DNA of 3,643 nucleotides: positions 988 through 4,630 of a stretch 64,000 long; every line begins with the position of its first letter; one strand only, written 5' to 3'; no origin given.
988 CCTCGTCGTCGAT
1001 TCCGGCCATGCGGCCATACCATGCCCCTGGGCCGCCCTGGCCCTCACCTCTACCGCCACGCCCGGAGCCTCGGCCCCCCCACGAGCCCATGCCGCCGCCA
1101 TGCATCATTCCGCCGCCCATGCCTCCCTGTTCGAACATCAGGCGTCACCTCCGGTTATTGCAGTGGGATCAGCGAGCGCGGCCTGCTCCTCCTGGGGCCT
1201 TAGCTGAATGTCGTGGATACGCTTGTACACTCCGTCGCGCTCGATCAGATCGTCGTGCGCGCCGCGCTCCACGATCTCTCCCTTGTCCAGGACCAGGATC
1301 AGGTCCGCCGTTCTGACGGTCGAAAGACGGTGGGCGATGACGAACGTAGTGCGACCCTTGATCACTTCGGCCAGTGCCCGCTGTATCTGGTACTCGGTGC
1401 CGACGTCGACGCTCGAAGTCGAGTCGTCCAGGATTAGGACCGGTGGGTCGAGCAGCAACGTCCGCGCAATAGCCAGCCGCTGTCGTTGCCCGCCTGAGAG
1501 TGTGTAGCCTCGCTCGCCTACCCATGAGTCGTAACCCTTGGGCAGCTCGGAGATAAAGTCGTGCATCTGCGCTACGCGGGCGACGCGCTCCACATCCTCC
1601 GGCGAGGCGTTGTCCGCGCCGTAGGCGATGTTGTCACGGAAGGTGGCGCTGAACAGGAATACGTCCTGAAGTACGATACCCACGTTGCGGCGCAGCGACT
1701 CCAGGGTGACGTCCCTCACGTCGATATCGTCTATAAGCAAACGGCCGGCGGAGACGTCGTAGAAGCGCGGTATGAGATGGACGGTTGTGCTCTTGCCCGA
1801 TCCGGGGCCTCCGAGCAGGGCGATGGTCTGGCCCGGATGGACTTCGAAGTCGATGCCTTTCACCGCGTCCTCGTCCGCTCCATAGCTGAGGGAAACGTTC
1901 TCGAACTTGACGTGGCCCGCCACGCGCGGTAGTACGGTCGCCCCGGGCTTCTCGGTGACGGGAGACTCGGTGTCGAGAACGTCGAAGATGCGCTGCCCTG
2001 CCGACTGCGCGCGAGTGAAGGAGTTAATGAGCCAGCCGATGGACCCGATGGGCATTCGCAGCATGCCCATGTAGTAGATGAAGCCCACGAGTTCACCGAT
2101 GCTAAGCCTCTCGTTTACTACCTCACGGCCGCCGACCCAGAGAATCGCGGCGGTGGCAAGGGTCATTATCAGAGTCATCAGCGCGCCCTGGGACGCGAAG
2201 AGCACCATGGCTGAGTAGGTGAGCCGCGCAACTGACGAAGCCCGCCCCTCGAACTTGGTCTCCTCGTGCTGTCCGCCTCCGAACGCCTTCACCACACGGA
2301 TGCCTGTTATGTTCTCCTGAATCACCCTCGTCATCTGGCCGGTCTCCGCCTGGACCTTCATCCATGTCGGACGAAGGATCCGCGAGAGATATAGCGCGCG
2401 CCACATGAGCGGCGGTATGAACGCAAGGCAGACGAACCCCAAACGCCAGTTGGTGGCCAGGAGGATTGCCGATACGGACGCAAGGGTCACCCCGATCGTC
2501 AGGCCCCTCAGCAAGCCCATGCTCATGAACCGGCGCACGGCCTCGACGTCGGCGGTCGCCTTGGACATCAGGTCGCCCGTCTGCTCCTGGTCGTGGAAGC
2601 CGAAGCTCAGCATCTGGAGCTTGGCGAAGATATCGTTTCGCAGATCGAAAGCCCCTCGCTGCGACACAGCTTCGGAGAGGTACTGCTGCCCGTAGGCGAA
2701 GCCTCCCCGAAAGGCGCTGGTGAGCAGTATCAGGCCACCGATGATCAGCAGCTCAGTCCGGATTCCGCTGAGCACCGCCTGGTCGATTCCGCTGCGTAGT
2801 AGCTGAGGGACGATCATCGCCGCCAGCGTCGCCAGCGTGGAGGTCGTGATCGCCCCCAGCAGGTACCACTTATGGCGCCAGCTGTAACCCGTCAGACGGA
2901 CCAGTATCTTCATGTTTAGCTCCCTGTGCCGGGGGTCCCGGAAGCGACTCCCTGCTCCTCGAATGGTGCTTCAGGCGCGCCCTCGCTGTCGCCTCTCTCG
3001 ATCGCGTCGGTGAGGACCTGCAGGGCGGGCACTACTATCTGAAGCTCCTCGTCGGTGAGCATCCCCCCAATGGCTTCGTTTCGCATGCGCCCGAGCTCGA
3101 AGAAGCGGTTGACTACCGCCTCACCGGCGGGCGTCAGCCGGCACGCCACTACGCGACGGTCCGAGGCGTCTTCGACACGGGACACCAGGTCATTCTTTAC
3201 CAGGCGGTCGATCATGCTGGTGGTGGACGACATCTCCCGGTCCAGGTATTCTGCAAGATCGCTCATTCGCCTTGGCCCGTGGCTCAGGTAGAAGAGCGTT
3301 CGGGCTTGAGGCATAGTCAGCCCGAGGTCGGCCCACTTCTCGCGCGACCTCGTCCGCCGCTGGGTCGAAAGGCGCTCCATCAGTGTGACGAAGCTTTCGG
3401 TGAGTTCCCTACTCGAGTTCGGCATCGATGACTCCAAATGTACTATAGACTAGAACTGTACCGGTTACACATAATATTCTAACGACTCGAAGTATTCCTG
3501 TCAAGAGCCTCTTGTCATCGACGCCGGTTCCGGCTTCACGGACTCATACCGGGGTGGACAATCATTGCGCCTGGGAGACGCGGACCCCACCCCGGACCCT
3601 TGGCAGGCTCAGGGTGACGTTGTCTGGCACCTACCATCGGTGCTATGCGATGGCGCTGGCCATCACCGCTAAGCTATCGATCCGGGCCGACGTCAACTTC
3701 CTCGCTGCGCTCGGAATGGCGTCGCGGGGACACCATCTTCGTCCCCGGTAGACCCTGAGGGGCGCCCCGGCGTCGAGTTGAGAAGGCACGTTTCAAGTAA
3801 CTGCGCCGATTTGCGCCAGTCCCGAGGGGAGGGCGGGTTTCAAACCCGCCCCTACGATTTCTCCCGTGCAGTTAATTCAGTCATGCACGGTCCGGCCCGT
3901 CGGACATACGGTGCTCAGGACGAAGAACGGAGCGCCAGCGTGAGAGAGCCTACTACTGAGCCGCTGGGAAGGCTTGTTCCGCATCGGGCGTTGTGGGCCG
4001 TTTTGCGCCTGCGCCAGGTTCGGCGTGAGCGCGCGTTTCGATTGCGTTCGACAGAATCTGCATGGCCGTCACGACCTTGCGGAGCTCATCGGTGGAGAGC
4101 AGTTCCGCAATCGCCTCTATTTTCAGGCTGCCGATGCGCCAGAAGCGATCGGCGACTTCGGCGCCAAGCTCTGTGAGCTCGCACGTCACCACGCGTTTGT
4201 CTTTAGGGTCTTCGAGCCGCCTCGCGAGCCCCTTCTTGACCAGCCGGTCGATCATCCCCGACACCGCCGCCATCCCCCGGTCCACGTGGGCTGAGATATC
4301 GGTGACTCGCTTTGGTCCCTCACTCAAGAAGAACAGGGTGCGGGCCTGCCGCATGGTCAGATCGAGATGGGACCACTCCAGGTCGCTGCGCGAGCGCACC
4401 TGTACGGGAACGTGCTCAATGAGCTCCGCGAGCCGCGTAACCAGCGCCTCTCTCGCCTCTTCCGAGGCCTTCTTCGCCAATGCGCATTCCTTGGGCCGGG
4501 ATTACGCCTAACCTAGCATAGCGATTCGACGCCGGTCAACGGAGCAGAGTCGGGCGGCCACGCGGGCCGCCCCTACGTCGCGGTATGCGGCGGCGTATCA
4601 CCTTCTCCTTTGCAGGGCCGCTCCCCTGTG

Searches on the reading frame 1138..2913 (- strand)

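Call 69: search_protein_families(library=pfam, max_evalue=0.00001, proteins=[window:1138-2913:-])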
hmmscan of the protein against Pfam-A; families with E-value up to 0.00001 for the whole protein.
window:1138-2913:- (591 aa): 2 families
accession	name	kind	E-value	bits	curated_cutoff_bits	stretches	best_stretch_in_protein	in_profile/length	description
PF00664.28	ABC_membrane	-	4.3e-42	145.1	28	1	21-288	4-273/274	ABC transporter transmembrane region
PF00005.33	ABC_tran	-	1.6e-29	103.7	25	1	352-500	2-137/137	ABC transporter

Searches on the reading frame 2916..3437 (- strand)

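Call 69: search_protein_families(library=pfam, max_evalue=0.00001, proteins=[window:2916-3437:-])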
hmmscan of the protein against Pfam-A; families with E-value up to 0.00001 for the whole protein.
window:2916-3437:- (173 aa): 4 families
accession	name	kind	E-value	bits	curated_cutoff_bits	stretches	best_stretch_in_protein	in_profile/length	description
PF01047.28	MarR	-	4.6e-12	46.1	24.6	1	40-97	1-59/59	MarR family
PF12802.13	MarR_2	-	2.9e-11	43.8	27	1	38-95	1-60/61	MarR family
PF13463.12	HTH_27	-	2e-08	34.8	22.2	1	43-105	4-68/68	Winged helix DNA-binding domain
PF22381.2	Staph_reg_Sar_Rot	-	3.8e-06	27.4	27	1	37-109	9-82/85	Transcriptional regulator SarA/Rot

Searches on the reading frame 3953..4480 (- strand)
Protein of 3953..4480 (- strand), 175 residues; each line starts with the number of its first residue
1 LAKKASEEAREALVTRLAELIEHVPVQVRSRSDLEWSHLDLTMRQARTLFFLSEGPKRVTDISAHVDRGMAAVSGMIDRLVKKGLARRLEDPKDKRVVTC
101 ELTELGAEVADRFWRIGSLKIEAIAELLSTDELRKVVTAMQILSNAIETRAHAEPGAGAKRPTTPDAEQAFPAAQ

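Call 69: search_protein_families(library=pfam, max_evalue=0.00001, proteins=[window:3953-4480:-])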
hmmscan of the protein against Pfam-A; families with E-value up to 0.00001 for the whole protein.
window:3953-4480:- (175 aa): 3 families
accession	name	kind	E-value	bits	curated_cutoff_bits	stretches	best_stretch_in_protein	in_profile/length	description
PF01047.28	MarR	-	1.1e-10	41.7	24.6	1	41-98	1-59/59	MarR family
PF12802.13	MarR_2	-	1.1e-09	38.7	27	1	40-96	2-60/61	MarR family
PF13463.12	HTH_27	-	2.6e-06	28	22.2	1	41-106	1-68/68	Winged helix DNA-binding domain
